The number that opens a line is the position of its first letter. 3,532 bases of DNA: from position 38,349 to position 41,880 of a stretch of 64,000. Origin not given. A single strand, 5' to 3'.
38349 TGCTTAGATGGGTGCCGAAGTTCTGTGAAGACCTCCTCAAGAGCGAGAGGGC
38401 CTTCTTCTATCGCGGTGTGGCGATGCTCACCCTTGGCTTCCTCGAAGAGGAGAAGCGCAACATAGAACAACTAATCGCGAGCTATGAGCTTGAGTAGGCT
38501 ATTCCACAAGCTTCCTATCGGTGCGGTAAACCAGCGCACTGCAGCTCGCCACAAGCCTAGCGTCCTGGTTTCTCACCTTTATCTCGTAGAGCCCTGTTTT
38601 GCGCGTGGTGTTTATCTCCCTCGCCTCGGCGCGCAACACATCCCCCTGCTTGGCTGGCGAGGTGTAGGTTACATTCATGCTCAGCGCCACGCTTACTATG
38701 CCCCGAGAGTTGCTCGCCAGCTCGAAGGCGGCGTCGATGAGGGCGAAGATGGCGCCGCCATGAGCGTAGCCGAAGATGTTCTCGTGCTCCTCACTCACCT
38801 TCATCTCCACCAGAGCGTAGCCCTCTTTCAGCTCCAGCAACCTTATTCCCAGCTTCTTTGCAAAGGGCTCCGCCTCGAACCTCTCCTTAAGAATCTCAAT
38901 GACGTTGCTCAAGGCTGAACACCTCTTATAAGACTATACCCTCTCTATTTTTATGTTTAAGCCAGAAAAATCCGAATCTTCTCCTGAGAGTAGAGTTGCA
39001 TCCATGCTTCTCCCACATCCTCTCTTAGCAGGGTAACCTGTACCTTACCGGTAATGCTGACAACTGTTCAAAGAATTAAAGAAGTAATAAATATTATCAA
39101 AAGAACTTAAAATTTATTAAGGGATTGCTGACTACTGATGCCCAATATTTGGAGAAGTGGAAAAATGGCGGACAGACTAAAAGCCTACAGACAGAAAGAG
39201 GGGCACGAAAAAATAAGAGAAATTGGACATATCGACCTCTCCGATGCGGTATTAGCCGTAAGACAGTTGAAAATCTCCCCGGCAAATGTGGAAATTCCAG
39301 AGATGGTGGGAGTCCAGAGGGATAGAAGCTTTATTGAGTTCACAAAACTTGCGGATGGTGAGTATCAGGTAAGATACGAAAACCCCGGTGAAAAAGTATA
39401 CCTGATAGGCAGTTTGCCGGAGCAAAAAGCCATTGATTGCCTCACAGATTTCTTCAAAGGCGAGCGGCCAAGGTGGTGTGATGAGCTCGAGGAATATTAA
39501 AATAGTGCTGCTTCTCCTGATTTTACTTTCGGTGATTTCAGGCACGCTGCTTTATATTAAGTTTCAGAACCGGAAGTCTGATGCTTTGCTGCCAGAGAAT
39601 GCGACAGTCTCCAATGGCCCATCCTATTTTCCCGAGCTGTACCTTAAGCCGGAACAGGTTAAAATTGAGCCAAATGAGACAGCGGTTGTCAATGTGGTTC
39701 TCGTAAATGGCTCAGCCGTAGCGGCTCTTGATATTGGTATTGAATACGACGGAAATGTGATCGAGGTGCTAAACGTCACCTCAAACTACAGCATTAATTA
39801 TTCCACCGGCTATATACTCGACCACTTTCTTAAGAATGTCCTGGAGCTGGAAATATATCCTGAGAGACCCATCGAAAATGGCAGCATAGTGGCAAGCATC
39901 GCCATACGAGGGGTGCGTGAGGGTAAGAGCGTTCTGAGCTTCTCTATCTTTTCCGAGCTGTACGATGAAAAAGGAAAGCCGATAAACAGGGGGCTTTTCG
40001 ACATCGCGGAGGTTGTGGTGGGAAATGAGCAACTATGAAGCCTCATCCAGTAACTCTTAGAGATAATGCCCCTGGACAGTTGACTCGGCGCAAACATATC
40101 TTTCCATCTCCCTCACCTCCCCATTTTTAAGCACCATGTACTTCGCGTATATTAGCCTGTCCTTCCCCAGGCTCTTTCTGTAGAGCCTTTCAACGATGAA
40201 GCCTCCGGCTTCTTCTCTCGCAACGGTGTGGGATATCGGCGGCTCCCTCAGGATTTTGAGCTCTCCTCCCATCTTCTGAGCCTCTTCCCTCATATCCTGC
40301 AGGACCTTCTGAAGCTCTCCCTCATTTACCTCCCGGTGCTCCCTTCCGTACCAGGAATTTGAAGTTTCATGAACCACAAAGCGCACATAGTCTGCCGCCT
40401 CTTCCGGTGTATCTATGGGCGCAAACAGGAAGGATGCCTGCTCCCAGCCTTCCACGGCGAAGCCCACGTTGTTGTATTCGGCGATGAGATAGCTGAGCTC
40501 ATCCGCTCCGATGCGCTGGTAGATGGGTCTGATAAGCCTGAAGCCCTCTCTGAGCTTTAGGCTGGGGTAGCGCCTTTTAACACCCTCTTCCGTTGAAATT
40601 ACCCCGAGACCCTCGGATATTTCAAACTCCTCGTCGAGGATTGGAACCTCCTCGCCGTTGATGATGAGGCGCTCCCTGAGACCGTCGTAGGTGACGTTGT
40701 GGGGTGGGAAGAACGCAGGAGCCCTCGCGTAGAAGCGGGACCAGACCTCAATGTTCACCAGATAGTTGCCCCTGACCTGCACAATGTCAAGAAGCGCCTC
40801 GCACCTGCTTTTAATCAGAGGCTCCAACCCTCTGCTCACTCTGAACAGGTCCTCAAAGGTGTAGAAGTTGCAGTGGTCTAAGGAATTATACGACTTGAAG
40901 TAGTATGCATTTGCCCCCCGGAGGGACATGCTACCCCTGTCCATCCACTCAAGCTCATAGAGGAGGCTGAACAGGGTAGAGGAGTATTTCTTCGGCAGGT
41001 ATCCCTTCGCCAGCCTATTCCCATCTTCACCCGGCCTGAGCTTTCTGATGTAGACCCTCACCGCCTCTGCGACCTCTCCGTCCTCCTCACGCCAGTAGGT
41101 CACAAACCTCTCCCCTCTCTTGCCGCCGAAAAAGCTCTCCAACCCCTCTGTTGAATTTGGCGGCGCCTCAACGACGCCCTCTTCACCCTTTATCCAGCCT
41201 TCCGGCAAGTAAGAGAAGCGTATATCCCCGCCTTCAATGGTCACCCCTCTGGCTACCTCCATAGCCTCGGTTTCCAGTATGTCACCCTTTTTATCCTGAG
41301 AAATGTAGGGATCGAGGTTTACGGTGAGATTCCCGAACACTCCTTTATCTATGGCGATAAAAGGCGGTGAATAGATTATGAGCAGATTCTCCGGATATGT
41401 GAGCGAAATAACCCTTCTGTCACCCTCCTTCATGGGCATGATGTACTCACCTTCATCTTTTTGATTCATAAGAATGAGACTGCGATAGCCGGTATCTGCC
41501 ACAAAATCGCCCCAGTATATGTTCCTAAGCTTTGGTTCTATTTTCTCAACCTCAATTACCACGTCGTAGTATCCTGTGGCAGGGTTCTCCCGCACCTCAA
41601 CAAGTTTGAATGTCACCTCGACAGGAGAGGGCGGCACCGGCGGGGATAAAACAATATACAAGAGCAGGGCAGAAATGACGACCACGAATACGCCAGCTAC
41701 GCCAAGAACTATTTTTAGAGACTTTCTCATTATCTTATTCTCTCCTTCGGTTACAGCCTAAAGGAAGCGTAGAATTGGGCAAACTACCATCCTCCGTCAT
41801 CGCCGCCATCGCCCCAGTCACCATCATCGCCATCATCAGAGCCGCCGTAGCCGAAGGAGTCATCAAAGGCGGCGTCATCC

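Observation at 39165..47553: An 8.4-kb block of lineage-specific regulator and surface genes: candidate undescribed cell-envelope system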

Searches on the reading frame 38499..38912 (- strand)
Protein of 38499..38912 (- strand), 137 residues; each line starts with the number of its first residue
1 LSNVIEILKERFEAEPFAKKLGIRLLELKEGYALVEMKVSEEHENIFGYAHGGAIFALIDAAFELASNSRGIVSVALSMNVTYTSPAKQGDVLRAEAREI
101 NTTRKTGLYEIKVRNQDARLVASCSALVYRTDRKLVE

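Call 3: search_protein_families(library=pfam, proteins=[window:38499-38912:-], max_evalue=0.1)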
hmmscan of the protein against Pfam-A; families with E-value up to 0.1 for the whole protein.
window:38499-38912:- (137 aa): 6 families
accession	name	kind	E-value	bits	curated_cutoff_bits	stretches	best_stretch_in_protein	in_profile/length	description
PF03061.28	4HBT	-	6.4e-17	62.1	20.6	1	47-121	1-78/79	Thioesterase superfamily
PF14539.12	DUF4442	-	1.5e-08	35.4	25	1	15-123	13-125/132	Domain of unknown function (DUF4442)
PF13622.12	4HBT_3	-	3.4e-05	24.5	24.3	1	49-126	10-80/83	Acyl-CoA thioesterase N-terminal domain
PF13279.12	4HBT_2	-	0.013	16.4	25.5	1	66-126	38-99/122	Thioesterase-like superfamily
PF22636.2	FlK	-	0.014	16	27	1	70-118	40-88/103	Fluoroacetyl-CoA-specific thioesterase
PF20789.3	4HBT_3C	-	0.015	15.9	24.1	1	54-125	61-135/140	Acyl-CoA thioesterase C-terminal domain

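Call 4: search_protein_families(library=ncbifam, proteins=[window:38499-38912:-], max_evalue=0.1)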
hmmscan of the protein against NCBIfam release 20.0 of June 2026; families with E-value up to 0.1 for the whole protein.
window:38499-38912:- (137 aa): 10 families
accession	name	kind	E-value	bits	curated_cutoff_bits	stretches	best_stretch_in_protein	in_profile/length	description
TIGR02286.1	PaaD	equivalog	2.7e-32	111.3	118.9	1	19-129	2-112/114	hydroxyphenylacetyl-CoA thioesterase PaaI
TIGR00369.1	unchar_dom_1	domain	1.5e-28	99.2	36.6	1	17-127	2-114/117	hotdog fold thioesterase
NF047425.1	MenI_Listeria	exception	2.9e-12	46.4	185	1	17-124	3-112/122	1,4-dihydroxy-2-naphthoyl-CoA hydrolase MenI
NF007607.0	PRK10254.1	equivalog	1.9e-05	24.8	237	1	18-124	21-129/137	proofreading thioesterase EntH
NF008675.0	PRK11688.1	equivalog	0.00049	19.9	107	1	3-65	10-75/156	thioesterase family protein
TIGR00051.1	TIGR00051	subfamily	0.0034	17.7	68.7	1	68-123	43-98/117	YbgC/FadM family acyl-CoA thioesterase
NF003359.0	PRK04424.1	equivalog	0.0055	16.3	183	1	36-119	91-173/190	transcription factor FapR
NF007631.0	PRK10293.1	equivalog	0.0057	16.4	226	1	22-124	25-129/136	1,4-dihydroxy-2-naphthoyl-CoA hydrolase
TIGR01063.1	gyrA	equivalog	0.0098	13.9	877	1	18-93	625-704/800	DNA topoisomerase (ATP-hydrolyzing) subunit A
NF008065.0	PRK10800.1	equivalog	0.062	13.4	185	1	73-132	56-115/134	tol-pal system-associated acyl-CoA thioesterase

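Call 75: list_cluster_members(proteins=[window:38499-38912:-, window:47603-47911:-, window:35856-37859:+, P0002, P0004, P0007, P0010, P0019, window:48241-49140:+, window:32895-35684:-])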
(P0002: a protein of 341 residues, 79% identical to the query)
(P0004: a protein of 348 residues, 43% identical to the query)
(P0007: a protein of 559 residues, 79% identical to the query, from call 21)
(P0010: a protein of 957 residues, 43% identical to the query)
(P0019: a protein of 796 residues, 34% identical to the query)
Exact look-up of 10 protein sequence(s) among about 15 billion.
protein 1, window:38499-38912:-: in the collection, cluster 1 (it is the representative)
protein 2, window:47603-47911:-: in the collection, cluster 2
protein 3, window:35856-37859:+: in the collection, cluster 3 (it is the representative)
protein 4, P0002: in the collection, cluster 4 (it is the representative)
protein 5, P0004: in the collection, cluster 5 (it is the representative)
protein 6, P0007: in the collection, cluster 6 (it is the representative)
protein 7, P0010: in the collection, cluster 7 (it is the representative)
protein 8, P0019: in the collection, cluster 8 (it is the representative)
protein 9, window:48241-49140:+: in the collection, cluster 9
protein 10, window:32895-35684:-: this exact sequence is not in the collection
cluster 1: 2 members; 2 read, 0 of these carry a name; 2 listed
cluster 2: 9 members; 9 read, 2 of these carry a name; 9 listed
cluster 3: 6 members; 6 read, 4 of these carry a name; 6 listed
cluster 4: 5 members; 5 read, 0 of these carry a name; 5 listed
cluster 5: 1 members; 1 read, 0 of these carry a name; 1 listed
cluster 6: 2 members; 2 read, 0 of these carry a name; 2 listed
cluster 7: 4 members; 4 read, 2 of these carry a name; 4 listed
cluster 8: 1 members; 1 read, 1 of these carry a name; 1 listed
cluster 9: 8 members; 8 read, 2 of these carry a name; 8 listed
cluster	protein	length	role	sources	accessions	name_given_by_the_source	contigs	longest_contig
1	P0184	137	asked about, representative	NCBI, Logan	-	-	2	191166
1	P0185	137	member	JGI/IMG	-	-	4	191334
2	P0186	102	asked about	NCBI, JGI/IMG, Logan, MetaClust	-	-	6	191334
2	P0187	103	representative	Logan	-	-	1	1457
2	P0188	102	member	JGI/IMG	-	DNA-binding HxlR family transcriptional regulator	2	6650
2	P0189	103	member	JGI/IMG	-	DNA-binding HxlR family transcriptional regulator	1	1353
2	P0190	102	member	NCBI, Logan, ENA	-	-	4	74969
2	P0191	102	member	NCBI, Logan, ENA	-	-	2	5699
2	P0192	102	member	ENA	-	-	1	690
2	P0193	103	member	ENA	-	-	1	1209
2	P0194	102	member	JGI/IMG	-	-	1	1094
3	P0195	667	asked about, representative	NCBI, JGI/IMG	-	-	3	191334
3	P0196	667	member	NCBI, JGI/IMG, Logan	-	ferredoxin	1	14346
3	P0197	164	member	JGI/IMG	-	ferredoxin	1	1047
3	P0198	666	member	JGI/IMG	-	ferredoxin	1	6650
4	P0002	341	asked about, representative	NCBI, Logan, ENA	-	-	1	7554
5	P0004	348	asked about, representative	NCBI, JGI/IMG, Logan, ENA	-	-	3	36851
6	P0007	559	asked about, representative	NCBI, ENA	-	-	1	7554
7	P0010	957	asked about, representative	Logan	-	-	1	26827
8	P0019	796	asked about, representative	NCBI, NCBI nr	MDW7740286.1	MAG: DUF4339 domain-containing protein [Bacillota bacterium] | DUF4339 domain-containing protein [Bacillota bacterium]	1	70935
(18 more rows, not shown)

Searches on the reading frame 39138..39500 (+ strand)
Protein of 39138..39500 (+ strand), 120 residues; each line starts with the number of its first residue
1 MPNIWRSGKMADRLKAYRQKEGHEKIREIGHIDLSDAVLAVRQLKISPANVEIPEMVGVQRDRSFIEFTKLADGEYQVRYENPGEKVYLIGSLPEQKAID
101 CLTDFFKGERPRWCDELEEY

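Call 3: search_protein_families(library=pfam, proteins=[window:39138-39500:+], max_evalue=0.1)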
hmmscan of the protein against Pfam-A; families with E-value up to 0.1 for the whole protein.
window:39138-39500:+ (120 aa): 0 families

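Call 4: search_protein_families(library=ncbifam, proteins=[window:39138-39500:+], max_evalue=0.1)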
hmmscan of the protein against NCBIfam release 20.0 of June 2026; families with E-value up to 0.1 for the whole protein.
window:39138-39500:+ (120 aa): 0 families

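Call 17: search_protein_families(library=phrogs, proteins=[window:39138-39500:+], max_evalue=0.01)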
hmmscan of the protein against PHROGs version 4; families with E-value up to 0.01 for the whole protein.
window:39138-39500:+ (120 aa): 0 families

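Call 18: search_protein_families(library=padloc, proteins=[window:39138-39500:+], max_evalue=0.01)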
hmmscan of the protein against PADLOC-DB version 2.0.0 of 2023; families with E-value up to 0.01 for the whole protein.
window:39138-39500:+ (120 aa): 0 families

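Call 63: search_solved_structures(query=A6, max_evalue=10)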
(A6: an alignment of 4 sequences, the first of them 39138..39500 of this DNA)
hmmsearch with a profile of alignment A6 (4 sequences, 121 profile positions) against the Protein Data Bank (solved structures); distinct sequences matched with E-value up to 10: 0.

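Call 68: find_related_loci(query=A6, collection=metagenome_contigs, flank=10000)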
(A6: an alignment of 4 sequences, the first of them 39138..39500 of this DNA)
Query A6 (120 aa) in metagenome_contigs; peptide patterns used: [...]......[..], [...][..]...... (x = any residue, [..] = any of these).
496 stretches matched a pattern; 6 encode a relative of the query (tblastn E <= 1e-3); 6 distinct loci.
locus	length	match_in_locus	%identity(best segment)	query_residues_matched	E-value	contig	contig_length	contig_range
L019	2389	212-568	78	1-120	9e-61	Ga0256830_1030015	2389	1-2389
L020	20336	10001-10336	94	9-120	5e-71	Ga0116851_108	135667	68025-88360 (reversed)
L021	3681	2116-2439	69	13-120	7e-47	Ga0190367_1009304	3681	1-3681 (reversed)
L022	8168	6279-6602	65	13-120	6e-44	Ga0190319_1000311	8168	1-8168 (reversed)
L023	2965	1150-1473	67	13-120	3e-44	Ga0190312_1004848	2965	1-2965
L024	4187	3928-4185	65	13-98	2e-30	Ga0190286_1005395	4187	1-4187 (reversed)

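Call 83: search_protein_families(library=pfam, proteins=[L022:6583-7704:+, L022:4510-5154:+, L022:5135-6250:+, L022:6273-6605:+], max_evalue=0.1)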
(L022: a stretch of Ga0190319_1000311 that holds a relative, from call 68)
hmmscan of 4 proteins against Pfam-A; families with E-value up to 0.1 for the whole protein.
L022:6583-7704:+ (373 aa): 1 family
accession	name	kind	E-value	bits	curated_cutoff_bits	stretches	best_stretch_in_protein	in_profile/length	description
PF00974.24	Rhabdo_glycop_FD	-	0.029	15.6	22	0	27-63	61-97/98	Rhabdovirus spike glycoprotein fusion domain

L022:4510-5154:+ (214 aa): 1 family
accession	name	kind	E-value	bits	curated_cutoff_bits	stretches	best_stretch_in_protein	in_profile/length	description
PF07495.19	Y_Y_Y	-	0.033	14.5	26.6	1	183-207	33-57/65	Y_Y_Y domain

L022:5135-6250:+ (371 aa): 1 family
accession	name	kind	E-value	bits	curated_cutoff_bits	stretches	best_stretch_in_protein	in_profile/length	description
PF11635.14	Med16_N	-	0.014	15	21.7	1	273-360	208-284/315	Mediator complex subunit 16, N-terminal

L022:6273-6605:+ (110 aa): 0 families

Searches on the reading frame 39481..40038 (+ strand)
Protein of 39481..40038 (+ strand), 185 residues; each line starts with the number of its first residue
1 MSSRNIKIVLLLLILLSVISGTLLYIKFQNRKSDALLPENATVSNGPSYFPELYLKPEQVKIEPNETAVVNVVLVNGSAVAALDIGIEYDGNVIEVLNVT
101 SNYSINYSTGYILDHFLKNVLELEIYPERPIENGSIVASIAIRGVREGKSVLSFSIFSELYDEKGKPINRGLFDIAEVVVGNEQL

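Call 3: search_protein_families(library=pfam, proteins=[window:39481-40038:+], max_evalue=0.1)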
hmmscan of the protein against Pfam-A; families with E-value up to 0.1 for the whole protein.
window:39481-40038:+ (185 aa): 1 family
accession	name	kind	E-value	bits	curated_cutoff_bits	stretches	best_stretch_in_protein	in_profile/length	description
PF00963.24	Cohesin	-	0.00042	21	24.1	1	59-106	7-57/139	Cohesin domain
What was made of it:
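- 39481..40038 (+): g2: 185-aa protein with an N-terminal membrane anchor and one beta-rich ectodomain. The 'cohesin-like' label is only weakly supported. Pfam Cohesin E=4e-4, 21 bits, below the 24.1 cut-off (call 3).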

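Call 4: search_protein_families(library=ncbifam, proteins=[window:39481-40038:+], max_evalue=0.1)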
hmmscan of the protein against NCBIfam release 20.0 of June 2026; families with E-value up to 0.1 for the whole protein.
window:39481-40038:+ (185 aa): 0 families

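Call 17: search_protein_families(library=phrogs, proteins=[window:39481-40038:+], max_evalue=0.01)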
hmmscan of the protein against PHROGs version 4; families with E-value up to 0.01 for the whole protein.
window:39481-40038:+ (185 aa): 0 families

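Call 18: search_protein_families(library=padloc, proteins=[window:39481-40038:+], max_evalue=0.01)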
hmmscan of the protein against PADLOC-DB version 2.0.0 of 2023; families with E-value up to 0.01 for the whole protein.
window:39481-40038:+ (185 aa): 0 families

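Call 85: search_solved_structures(query=A7, max_evalue=10, show_alignments=1)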
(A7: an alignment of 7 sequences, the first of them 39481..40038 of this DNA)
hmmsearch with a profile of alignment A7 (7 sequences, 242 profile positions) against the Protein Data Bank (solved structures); distinct sequences matched with E-value up to 10: 1.
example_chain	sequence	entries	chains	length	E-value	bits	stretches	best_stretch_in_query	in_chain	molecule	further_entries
7aor_q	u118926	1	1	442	0.53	12.8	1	125-179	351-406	mS26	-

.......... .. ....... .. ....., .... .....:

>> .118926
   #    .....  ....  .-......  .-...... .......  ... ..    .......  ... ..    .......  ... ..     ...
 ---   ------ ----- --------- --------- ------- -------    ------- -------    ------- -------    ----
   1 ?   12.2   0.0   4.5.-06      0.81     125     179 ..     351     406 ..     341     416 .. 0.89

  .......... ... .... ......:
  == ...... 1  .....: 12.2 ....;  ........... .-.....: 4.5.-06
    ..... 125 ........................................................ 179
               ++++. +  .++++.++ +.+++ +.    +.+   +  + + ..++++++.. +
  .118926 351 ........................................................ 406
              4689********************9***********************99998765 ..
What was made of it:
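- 39481..40038 (+): A family profile finds no PDB cohesin (call 85).
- On Cohesin domain (g2): hmmsearch of the 7-member alignment A7 against PDB sequences finds no cohesin chain at E<=10 (call 85).
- Closest known: Cohesin-dockerin proteins of Archaeoglobus fulgidus and cellulosome-type scaffolds. Different: A family profile finds no solved cohesin (call 85).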

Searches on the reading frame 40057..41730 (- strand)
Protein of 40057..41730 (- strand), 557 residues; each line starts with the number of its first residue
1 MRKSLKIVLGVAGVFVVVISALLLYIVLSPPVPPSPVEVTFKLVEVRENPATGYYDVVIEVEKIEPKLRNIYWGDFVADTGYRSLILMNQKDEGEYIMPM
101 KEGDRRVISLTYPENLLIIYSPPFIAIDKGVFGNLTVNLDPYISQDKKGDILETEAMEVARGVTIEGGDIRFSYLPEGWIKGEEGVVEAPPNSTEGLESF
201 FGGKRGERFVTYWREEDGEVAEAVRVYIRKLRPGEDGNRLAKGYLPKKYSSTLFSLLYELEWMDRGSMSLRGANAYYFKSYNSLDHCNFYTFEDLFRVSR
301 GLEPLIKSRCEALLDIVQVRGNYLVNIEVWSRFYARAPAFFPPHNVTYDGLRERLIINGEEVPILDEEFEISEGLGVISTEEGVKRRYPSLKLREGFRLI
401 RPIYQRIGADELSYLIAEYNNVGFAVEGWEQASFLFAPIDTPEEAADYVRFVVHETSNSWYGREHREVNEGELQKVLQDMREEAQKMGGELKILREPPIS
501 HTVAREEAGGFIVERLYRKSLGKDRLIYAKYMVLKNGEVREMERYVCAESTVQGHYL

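Call 3: search_protein_families(library=pfam, proteins=[window:40057-41730:-], max_evalue=0.1)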
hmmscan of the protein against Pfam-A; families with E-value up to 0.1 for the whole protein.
window:40057-41730:- (557 aa): 0 families

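Call 4: search_protein_families(library=ncbifam, proteins=[window:40057-41730:-], max_evalue=0.1)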
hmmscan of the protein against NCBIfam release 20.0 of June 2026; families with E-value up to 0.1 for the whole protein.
window:40057-41730:- (557 aa): 0 families

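Call 17: search_protein_families(library=phrogs, proteins=[window:40057-41730:-], max_evalue=0.01)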
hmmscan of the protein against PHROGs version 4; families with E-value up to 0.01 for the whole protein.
window:40057-41730:- (557 aa): 0 families

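Call 18: search_protein_families(library=padloc, proteins=[window:40057-41730:-], max_evalue=0.01)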
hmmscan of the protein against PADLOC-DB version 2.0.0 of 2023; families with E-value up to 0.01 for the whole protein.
window:40057-41730:- (557 aa): 0 families

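Call 20: search_solved_structures(query=window:40057-41730:-, max_evalue=1)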
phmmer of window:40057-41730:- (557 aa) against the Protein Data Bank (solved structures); distinct sequences matched with E-value up to 1: 0.

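Call 21: find_homologous_proteins(query=window:40057-41730:-, max_evalue=0.001)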
Query window:40057-41730:- (557 aa): 2 proteins with E <= 0.001 among 8000 candidates.
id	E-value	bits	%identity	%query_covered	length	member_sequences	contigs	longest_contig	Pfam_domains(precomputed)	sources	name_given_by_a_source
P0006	0.0e+0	1216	97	100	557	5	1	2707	-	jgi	jgi:hypothetical protein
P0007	9.6e-296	1000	79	100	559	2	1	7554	-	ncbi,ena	-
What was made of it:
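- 40057..41730 (-): g3: 557-aa N-terminally anchored ectoprotein, probably co-transcribed with regA. Its conserved C-terminal domain of about 210 aa is shared with Ferp_0041. Only two homologue clusters in the 5.8 billion-protein search (call 21).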

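Call 59: search_solved_structures(query=A5, max_evalue=10)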
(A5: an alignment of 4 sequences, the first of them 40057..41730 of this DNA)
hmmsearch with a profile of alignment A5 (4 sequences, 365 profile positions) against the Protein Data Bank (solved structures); distinct sequences matched with E-value up to 10: 0.
